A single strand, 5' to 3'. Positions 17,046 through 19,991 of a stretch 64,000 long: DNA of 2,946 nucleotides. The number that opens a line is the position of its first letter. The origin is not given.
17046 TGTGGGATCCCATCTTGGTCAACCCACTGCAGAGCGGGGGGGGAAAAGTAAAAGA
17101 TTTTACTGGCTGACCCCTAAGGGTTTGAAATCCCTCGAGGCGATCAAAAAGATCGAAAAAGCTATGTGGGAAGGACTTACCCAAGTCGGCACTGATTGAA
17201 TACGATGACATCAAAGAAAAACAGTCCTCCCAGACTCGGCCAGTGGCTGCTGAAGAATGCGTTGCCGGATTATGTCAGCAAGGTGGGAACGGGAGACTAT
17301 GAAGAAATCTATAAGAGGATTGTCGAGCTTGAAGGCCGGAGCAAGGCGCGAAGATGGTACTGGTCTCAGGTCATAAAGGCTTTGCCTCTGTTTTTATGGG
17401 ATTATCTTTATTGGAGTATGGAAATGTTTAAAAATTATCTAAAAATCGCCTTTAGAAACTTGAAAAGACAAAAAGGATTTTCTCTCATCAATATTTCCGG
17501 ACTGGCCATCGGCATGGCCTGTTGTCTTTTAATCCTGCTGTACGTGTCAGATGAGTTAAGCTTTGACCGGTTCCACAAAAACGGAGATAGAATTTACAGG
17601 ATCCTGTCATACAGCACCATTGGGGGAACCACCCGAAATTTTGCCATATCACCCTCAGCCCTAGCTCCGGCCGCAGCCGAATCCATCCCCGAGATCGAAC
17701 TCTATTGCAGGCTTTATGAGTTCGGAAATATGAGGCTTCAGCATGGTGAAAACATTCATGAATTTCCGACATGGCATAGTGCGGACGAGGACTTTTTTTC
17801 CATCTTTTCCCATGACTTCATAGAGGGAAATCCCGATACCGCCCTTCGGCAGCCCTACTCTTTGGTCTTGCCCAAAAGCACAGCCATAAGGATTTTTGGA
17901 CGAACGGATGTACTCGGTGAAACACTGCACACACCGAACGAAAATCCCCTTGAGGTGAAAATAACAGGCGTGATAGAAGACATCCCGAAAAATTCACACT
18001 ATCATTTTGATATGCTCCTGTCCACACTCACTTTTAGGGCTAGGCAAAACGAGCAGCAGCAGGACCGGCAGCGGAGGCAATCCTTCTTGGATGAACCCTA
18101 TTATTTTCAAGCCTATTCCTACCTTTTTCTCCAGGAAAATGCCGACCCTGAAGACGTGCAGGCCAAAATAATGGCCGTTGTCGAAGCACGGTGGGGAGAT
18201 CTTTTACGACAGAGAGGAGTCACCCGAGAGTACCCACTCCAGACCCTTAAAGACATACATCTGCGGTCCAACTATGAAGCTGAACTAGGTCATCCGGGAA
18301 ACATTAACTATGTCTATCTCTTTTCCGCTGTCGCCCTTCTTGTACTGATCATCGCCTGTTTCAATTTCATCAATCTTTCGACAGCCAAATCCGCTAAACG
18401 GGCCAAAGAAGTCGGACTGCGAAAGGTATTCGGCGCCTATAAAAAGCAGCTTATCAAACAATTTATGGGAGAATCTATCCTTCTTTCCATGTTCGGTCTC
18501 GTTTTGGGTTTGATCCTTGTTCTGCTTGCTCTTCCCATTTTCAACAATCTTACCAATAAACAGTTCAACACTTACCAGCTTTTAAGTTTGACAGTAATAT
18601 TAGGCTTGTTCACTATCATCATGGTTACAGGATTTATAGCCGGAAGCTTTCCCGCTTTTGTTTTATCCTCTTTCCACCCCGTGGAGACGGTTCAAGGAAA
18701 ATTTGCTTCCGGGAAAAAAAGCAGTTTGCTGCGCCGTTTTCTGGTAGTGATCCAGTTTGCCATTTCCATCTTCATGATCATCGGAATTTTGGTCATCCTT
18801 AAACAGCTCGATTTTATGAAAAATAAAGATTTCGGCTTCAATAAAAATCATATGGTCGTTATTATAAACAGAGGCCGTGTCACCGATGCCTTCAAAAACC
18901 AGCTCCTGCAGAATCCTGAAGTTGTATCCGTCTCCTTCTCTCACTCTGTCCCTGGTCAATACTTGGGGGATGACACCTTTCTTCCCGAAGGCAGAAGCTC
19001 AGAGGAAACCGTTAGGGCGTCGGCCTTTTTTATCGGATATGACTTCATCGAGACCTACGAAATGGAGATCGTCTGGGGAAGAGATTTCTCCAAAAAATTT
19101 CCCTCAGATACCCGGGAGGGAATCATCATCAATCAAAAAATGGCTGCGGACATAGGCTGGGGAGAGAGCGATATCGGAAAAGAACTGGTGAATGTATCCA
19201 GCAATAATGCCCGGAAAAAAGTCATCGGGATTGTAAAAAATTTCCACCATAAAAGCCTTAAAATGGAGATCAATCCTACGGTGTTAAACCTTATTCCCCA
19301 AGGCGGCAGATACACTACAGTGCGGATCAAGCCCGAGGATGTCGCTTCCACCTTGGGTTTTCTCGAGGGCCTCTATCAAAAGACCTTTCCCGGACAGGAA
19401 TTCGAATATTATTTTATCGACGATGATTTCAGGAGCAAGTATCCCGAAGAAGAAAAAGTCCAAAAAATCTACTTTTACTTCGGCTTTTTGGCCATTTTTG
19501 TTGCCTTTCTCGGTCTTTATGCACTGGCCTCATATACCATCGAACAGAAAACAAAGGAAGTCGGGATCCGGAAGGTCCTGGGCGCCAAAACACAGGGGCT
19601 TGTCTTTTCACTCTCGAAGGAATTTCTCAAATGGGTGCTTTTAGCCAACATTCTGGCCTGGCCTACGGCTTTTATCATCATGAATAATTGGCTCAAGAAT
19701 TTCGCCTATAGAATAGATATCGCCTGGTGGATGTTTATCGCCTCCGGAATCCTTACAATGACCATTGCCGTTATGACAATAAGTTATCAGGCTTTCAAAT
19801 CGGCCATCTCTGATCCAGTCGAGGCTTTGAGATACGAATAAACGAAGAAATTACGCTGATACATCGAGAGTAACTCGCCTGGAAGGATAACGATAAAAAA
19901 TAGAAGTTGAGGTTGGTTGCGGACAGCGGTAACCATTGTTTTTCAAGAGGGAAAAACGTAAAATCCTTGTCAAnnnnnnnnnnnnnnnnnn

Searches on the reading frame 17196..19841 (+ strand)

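Call 72: search_protein_families(library=pfam, proteins=[window:17196-19841:+], max_evalue=0.00001)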
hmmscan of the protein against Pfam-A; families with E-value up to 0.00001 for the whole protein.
window:17196-19841:+ (881 aa): 2 families
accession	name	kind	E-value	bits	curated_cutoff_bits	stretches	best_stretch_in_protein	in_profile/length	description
PF12704.14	MacB_PCD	-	2.6e-24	87.1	27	1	96-326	1-205/207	MacB-like periplasmic core domain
PF02687.27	FtsX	-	8.5e-21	74.7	25.5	2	378-492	2-117/120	FtsX-like permease C-terminal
